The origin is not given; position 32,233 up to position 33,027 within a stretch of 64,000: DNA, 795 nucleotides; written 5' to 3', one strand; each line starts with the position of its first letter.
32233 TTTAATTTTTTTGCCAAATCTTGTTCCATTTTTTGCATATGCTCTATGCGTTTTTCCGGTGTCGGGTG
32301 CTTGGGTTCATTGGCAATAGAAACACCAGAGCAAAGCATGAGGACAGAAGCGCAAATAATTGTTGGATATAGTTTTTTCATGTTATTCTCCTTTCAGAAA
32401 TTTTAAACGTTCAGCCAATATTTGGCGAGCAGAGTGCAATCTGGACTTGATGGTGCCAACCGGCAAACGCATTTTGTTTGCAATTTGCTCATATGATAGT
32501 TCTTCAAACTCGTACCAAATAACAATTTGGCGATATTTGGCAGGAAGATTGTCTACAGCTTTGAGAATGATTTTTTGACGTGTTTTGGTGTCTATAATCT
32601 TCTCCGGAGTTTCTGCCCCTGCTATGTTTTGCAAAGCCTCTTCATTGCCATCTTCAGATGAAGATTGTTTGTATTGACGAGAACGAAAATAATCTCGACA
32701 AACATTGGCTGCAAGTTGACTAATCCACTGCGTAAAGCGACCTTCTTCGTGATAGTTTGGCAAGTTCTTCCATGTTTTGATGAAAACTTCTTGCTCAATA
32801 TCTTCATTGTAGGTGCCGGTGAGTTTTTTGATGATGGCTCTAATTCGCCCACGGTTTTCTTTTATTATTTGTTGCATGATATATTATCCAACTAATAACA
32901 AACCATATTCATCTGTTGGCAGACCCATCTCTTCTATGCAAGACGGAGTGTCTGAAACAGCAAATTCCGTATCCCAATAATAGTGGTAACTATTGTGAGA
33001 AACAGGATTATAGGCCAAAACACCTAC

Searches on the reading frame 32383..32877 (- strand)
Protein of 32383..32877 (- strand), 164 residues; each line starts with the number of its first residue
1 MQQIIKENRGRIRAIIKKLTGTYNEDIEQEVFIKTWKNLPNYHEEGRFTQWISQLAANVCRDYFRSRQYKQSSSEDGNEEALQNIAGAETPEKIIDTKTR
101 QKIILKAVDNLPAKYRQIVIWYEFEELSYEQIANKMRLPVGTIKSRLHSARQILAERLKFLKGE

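Call 14: search_protein_families(library=ncbifam, proteins=[window:32383-32877:-])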
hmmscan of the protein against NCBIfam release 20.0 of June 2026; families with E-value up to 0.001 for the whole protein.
window:32383-32877:- (164 aa): 84 families (the best 25 are shown)
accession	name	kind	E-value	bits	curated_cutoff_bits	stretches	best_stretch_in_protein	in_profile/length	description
NF009171.0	PRK12518.1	equivalog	1.2e-28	100.3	208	1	3-158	31-184/191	RNA polymerase sigma factor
NF006930.0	PRK09415.1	subfamily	7.5e-27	94.3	198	1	24-159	43-176/179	RNA polymerase factor sigma C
TIGR02937.1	sigma70-ECF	superfamily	1.3e-26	93.2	42.9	1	2-158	4-165/165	sigma-70 family RNA polymerase sigma factor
TIGR02985.1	Sig70_bacteroi1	subfamily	3e-26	92.6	126.4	1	6-158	8-162/162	RNA polymerase sigma-70 factor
NF008891.0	PRK11924.1-5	subfamily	3.6e-25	89.1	259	1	23-158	29-163/171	RNA polymerase sigma factor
TIGR02939.1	RpoE_Sigma70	equivalog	5.1e-25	88.6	236.15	1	11-160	32-188/190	RNA polymerase sigma factor RpoE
NF007223.0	PRK09641.1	equivalog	8.9e-25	87.6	209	1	24-159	45-185/187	RNA polymerase sigma factor SigW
NF008888.0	PRK11922.1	equivalog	3.5e-24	85.7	204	1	12-159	47-197/231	RNA polymerase sigma factor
NF009195.0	PRK12543.1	subfamily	1.8e-22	79.7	197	1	22-157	45-177/192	RNA polymerase sigma factor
NF009166.1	PRK12513.1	equivalog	8.8e-22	77.7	206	1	23-159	48-187/193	RNA polymerase sigma factor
NF007229.0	PRK09647.1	equivalog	2.4e-21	76.1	265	1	3-159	48-203/220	RNA polymerase sigma factor SigE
NF009174.0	PRK12522.1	equivalog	3.4e-21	76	217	1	3-159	7-168/175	RNA polymerase sigma factor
TIGR02948.1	SigW_bacill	equivalog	5.4e-21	75.5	243.1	1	24-159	45-185/187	RNA polymerase sigma factor SigW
NF007215.0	PRK09637.1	equivalog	1.2e-20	74.3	212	1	3-158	5-154/181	RNA polymerase sigma factor SigZ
NF058625.1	sigma_PG0214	equivalog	1.4e-20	73.7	130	1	24-159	31-162/170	GFO_1088 family ECF-type sigma factor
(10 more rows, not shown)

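Call 44: find_homologous_proteins(query=window:32383-32877:-, max_evalue=1e-40)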
Query window:32383-32877:- (164 aa): 431 proteins with E <= 1e-40 among 534 candidates; the best 120 are listed.
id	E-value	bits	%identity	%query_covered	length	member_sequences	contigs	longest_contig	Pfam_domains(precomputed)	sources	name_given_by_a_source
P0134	1.8e-101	354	99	100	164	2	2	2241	PF04545.23,PF04542.21,PF08281.19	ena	-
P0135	1.1e-81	290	79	100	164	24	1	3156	PF04545.23,PF04542.21,PF08281.19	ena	-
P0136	4.1e-80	285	77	100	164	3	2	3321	PF04545.23,PF04542.21,PF08281.19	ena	-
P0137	7.8e-79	281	76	100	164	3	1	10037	PF04545.23,PF04542.21,PF08281.19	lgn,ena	-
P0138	1.1e-78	280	77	100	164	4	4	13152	PF04545.23,PF04542.21,PF08281.19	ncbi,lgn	-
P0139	4.3e-76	272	74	100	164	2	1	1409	PF04545.23,PF04542.21,PF08281.19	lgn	-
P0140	5.8e-76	271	77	96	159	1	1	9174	PF04545.23,PF04542.21,PF08281.19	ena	-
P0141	9.7e-76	271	76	100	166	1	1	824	PF04545.23,PF04542.21,PF08281.19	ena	-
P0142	2.7e-70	253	71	100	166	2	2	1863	PF04545.23,PF04542.21,PF08281.19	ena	-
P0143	6.3e-70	252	69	100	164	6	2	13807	PF04545.23,PF04542.21,PF08281.19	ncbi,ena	-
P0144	2.4e-69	250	70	100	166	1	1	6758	PF04545.23,PF04542.21,PF08281.19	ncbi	-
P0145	1.1e-68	248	68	100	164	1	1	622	PF04545.23,PF04542.21,PF08281.19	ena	-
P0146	3.1e-68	246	67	100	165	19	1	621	PF04545.23,PF04542.21,PF08281.19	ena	-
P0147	5.1e-68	246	69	100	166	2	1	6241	PF04545.23,PF04542.21,PF08281.19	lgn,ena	-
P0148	5.6e-68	246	70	100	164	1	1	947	PF04545.23,PF04542.21,PF08281.19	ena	-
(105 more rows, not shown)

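Call 45: find_encoding_contigs(protein=P0138, flank=5000, max_places=4)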
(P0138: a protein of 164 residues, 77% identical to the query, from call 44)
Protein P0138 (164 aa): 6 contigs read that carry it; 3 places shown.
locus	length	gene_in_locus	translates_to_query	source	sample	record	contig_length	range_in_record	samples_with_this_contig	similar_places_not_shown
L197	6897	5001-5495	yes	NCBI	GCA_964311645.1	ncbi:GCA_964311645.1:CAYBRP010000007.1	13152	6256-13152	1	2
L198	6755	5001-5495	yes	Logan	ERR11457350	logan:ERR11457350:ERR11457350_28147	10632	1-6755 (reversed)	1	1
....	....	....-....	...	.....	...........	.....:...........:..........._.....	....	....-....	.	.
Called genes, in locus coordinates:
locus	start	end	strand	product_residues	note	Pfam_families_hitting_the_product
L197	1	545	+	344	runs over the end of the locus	PF00268:Ribonuc_red_sm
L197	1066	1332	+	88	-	-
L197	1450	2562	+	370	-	PF02405:MlaE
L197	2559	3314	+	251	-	PF00005:ABC_tran, PF13304:AAA_21 (weak)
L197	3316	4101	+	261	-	PF02470:MlaD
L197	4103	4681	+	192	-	PF03886:ABC_trans_aux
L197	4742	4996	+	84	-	-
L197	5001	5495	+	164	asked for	PF04542:Sigma70_r2, PF08281:Sigma70_r4_2, PF04545:Sigma70_r4 (weak)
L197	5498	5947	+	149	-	PF16231:DUF4890 (faint), PF07813:LTXXQ (faint)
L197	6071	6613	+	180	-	PF03729:DUF308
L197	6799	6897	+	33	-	?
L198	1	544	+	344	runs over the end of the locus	PF00268:Ribonuc_red_sm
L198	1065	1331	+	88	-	-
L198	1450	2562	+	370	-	PF02405:MlaE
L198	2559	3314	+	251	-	PF00005:ABC_tran, PF13304:AAA_21 (weak)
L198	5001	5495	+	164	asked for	PF04542:Sigma70_r2, PF08281:Sigma70_r4_2, PF04545:Sigma70_r4 (weak)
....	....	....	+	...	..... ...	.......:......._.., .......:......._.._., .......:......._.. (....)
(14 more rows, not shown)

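Call 46: find_encoding_contigs(protein=P0137, flank=5000, max_places=3)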
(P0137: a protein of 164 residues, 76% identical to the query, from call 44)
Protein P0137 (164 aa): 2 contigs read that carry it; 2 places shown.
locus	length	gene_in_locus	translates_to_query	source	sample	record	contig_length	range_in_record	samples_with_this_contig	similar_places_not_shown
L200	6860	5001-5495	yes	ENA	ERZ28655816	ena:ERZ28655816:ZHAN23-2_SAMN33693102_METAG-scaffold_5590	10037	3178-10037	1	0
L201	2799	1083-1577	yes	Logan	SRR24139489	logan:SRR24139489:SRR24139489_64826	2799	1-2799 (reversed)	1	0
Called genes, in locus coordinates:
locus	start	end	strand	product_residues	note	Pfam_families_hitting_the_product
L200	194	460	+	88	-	-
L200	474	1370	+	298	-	PF00126:HTH_1, PF03466:LysR_substrate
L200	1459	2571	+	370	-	PF01740:STAS (weak), PF02405:MlaE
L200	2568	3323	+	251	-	PF00005:ABC_tran, PF13304:AAA_21 (weak)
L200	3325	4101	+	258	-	PF02470:MlaD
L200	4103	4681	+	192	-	PF03886:ABC_trans_aux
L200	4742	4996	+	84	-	-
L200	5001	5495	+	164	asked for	PF04542:Sigma70_r2, PF08281:Sigma70_r4_2, PF04545:Sigma70_r4 (weak)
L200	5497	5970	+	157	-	PF16231:DUF4890 (faint), PF07813:LTXXQ (faint)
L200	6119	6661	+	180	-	PF03729:DUF308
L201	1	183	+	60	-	?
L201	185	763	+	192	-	PF03886:ABC_trans_aux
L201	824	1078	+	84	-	-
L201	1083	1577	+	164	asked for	PF04542:Sigma70_r2, PF08281:Sigma70_r4_2, PF04545:Sigma70_r4 (weak)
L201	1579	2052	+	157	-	PF16231:DUF4890 (faint), PF07813:LTXXQ (faint)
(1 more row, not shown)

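Call 47: find_encoding_contigs(protein=P0140, flank=5000, max_places=3)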
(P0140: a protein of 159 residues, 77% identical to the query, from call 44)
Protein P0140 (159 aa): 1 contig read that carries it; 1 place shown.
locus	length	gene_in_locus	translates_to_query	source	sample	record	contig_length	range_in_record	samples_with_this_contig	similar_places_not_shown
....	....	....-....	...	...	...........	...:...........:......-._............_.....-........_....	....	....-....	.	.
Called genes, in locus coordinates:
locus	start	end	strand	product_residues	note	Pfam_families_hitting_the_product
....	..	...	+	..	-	-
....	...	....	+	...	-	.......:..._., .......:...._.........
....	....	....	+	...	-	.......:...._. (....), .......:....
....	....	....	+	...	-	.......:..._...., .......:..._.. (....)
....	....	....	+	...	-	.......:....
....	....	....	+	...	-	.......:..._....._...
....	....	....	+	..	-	-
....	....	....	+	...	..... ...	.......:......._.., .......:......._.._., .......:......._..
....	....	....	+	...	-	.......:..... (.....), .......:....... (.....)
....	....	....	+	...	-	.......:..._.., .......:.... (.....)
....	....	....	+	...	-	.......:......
